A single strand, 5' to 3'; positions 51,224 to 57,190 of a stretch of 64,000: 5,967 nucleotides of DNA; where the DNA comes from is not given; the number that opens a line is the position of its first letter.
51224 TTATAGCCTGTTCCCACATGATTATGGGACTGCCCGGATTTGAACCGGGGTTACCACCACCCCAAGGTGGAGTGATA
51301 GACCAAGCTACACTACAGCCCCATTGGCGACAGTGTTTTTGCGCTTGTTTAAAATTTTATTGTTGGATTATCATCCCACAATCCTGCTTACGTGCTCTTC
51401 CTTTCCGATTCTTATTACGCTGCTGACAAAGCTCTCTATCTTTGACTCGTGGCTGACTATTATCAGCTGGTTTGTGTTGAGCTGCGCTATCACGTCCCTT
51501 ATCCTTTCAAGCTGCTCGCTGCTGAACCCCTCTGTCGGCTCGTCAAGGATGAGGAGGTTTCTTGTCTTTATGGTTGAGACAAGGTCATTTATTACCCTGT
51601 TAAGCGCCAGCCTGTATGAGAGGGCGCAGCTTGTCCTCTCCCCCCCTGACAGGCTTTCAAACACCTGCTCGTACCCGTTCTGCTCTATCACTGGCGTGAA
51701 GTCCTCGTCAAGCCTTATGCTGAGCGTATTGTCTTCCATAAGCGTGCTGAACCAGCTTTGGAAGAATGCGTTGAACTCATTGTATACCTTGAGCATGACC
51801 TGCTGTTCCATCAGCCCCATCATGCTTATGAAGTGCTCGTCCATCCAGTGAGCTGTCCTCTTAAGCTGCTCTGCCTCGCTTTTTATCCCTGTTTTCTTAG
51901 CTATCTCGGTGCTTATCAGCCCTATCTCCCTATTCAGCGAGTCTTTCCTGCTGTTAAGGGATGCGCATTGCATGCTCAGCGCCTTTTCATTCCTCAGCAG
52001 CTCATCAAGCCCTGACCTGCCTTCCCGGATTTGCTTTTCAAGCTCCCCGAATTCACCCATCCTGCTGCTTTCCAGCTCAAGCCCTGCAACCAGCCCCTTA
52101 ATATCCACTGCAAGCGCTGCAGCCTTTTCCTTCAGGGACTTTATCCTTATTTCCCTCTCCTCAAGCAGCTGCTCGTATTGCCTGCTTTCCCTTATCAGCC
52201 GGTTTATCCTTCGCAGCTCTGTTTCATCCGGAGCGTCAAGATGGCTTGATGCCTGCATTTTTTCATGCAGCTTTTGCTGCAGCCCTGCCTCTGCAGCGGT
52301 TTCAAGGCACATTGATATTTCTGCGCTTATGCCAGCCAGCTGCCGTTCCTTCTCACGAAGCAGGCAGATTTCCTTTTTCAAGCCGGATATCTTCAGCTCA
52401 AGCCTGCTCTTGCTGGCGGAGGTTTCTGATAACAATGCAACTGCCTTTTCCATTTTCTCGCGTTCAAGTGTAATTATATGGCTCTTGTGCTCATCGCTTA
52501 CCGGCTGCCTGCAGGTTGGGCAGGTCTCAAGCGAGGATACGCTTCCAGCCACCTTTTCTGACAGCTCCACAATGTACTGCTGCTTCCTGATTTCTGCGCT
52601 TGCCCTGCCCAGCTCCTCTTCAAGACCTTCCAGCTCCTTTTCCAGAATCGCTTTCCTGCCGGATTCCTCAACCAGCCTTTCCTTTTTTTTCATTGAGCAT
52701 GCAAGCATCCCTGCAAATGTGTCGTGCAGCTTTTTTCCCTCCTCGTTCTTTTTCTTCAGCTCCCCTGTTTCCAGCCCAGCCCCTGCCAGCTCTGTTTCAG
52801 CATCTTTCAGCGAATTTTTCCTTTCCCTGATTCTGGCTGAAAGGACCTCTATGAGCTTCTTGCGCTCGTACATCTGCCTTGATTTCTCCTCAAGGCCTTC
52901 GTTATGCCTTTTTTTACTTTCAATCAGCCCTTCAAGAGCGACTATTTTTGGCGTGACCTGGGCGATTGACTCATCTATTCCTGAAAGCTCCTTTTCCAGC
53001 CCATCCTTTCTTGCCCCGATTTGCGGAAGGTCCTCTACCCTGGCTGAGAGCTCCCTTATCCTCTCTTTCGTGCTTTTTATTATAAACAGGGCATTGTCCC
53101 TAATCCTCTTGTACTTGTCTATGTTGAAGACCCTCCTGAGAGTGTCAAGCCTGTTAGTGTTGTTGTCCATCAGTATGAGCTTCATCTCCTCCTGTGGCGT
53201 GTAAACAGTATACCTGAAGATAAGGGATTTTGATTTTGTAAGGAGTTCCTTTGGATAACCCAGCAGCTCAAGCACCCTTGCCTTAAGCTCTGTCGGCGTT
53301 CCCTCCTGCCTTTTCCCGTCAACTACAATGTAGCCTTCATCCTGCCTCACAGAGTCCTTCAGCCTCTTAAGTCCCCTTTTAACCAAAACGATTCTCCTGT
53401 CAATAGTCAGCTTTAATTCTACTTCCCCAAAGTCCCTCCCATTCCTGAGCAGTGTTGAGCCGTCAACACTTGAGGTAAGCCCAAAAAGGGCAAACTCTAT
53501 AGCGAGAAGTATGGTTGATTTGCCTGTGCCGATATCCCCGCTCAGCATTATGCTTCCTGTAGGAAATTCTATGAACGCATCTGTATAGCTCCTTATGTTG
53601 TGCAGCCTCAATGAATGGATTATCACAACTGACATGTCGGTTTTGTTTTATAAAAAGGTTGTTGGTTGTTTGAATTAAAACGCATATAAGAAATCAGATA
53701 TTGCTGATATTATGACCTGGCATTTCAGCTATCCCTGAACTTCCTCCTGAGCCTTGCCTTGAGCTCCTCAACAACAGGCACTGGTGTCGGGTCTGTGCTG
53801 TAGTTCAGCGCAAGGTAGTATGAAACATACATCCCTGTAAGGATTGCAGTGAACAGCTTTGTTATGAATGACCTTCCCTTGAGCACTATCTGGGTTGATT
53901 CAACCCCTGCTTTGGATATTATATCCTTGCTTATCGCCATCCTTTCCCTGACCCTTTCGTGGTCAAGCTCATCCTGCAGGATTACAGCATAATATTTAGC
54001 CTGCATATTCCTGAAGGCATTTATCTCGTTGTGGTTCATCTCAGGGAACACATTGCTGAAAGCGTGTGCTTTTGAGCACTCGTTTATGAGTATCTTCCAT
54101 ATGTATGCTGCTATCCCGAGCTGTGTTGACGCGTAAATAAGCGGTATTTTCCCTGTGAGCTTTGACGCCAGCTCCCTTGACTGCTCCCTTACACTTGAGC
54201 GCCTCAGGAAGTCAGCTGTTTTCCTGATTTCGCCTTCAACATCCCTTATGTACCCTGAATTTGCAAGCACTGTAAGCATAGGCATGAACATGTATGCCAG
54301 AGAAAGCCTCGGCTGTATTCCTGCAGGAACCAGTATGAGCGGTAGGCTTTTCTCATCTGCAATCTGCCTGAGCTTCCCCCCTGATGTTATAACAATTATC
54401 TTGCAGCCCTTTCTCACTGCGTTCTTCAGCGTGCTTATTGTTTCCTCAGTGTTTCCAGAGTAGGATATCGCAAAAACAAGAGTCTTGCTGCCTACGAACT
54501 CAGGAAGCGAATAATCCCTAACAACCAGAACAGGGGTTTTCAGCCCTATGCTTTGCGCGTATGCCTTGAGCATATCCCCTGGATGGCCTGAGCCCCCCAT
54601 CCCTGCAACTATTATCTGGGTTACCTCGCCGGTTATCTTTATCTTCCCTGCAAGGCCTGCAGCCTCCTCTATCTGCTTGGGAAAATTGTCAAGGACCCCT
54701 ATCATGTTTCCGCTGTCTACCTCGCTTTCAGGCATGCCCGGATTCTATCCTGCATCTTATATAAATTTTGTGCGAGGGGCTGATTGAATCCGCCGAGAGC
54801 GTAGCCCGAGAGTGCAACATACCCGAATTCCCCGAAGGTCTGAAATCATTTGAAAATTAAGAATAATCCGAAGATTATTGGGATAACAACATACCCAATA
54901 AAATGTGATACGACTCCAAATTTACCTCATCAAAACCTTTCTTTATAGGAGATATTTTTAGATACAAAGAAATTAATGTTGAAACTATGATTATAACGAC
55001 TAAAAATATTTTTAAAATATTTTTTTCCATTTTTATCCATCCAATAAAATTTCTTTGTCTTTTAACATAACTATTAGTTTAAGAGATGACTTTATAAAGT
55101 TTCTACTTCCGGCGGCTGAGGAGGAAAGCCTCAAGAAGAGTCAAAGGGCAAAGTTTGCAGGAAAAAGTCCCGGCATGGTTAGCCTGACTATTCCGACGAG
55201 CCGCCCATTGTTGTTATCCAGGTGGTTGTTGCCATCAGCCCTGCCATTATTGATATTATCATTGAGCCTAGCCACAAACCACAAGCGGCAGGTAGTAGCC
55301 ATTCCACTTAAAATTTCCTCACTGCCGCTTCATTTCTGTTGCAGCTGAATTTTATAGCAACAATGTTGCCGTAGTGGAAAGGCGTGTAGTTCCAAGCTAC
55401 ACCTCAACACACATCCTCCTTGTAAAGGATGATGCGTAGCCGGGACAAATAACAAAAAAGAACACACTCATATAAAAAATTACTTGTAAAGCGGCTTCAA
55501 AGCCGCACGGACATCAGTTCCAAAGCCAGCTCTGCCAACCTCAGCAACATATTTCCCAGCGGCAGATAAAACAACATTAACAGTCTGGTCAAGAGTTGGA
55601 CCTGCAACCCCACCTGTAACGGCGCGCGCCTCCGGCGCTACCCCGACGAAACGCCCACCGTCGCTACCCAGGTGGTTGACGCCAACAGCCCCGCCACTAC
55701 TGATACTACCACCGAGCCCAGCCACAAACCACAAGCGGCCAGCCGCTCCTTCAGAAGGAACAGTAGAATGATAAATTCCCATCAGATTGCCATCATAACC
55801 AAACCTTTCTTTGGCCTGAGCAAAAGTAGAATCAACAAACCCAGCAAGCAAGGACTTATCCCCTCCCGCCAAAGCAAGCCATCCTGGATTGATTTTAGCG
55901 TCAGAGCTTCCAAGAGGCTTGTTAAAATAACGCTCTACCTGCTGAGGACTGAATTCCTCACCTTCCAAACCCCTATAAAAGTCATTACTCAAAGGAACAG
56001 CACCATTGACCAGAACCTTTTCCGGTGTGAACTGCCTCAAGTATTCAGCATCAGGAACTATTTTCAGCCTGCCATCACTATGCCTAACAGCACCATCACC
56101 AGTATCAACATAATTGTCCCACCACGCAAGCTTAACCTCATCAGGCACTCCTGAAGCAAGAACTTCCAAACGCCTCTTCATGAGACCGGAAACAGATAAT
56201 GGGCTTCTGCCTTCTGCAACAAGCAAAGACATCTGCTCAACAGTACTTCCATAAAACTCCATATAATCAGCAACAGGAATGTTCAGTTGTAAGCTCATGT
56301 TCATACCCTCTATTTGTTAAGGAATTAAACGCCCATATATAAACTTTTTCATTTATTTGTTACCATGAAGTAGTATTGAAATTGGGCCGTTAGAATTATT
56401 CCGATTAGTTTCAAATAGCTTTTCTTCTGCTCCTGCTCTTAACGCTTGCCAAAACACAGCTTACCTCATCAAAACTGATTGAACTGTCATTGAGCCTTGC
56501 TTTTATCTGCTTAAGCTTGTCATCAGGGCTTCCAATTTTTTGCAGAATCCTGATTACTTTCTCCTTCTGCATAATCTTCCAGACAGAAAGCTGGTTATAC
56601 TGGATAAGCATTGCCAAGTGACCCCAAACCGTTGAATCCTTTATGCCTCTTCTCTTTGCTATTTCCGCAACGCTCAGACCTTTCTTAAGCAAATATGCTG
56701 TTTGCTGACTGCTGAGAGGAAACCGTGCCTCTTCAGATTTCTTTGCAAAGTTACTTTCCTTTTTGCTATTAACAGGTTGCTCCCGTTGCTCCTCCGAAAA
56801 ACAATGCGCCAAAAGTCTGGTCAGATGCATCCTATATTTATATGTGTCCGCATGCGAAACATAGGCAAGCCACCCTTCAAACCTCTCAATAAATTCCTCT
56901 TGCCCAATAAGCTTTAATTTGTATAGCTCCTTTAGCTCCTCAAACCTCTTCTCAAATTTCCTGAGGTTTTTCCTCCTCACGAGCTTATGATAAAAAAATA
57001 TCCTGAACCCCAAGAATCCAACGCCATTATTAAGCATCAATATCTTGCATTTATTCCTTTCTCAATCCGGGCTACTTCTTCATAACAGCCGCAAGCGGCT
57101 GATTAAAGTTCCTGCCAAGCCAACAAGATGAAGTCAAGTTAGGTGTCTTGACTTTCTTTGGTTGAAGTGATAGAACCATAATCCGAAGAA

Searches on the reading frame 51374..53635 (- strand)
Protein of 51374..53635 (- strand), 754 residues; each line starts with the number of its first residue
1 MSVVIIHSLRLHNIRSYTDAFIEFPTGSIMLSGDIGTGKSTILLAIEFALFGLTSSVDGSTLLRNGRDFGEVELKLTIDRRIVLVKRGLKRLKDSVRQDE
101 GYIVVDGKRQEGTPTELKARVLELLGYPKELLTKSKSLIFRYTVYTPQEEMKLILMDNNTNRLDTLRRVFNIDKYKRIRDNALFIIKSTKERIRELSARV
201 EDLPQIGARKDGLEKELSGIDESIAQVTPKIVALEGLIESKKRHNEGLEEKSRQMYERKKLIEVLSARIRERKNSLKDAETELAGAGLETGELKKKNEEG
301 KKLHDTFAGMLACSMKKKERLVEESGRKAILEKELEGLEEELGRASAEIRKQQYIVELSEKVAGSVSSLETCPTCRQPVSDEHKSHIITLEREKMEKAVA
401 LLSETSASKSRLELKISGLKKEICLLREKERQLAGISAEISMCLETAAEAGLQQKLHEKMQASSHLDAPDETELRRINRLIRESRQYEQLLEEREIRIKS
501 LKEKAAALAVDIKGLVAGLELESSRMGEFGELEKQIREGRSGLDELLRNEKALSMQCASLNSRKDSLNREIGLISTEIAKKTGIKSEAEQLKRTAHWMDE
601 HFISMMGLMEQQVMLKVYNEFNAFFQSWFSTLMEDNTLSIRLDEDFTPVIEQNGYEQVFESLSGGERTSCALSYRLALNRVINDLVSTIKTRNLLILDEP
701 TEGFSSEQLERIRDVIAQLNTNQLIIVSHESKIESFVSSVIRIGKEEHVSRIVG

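Call 55: search_protein_families(library=pfam, proteins=[window:51374-53635:-], max_evalue=0.001)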
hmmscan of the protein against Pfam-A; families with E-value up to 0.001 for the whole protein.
window:51374-53635:- (754 aa): 5 families
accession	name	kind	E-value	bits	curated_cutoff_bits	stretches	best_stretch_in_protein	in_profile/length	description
PF02463.25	SMC_N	-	1.7e-12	47.7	40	1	430-747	69-215/220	RecF/RecN/SMC N terminal domain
PF13476.12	AAA_23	-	1e-10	43.1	27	1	8-230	1-155/201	AAA domain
PF13304.12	AAA_21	-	3.6e-05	24.4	27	0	587-730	137-299/304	AAA domain, putative AbiEii toxin, Type IV TA system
PF13175.12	AAA_15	-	4.4e-05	23.7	32.1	1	6-263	3-231/374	AAA ATPase domain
PF13555.12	AAA_29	-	0.00012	22.2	27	1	7-52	2-48/61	P-loop containing region of AAA domain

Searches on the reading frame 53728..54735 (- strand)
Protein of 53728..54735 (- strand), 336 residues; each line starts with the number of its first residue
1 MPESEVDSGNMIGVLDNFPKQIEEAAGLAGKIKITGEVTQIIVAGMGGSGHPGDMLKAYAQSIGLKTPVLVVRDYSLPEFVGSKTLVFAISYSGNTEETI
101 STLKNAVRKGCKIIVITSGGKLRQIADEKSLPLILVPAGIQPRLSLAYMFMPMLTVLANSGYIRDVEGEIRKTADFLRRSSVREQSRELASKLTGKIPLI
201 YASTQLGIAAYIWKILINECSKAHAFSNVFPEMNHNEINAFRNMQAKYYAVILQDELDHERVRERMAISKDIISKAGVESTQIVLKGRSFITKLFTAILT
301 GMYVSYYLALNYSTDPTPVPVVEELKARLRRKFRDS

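Call 55: search_protein_families(library=pfam, proteins=[window:53728-54735:-], max_evalue=0.001)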
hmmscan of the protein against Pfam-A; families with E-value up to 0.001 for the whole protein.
window:53728-54735:- (336 aa): 2 families
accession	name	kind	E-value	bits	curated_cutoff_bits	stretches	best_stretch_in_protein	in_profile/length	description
PF10432.14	bact-PGI_C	-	7.4e-44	149.8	24.5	1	185-329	4-151/151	Bacterial phospho-glucose isomerase C-terminal SIS domain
PF01380.27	SIS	-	5.2e-10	39.7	25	1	40-119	7-89/131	SIS domain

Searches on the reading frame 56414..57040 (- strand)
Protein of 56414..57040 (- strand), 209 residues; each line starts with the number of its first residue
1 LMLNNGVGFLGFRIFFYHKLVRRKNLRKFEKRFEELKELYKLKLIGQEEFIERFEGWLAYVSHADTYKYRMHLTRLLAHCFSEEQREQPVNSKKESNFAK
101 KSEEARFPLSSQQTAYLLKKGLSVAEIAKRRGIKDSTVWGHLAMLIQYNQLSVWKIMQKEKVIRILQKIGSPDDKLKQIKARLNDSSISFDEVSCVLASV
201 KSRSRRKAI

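Call 55: search_protein_families(library=pfam, proteins=[window:56414-57040:-], max_evalue=0.001)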
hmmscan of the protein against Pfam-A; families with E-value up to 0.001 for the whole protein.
window:56414-57040:- (209 aa): 2 families
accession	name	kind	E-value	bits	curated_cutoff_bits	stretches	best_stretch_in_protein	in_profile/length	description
PF14493.12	HTH_40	-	3.4e-17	63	27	1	111-197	2-89/89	Helix-turn-helix domain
PF08281.18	Sigma70_r4_2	-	0.00049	20.1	25.7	0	112-142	15-47/54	Sigma-70, region 4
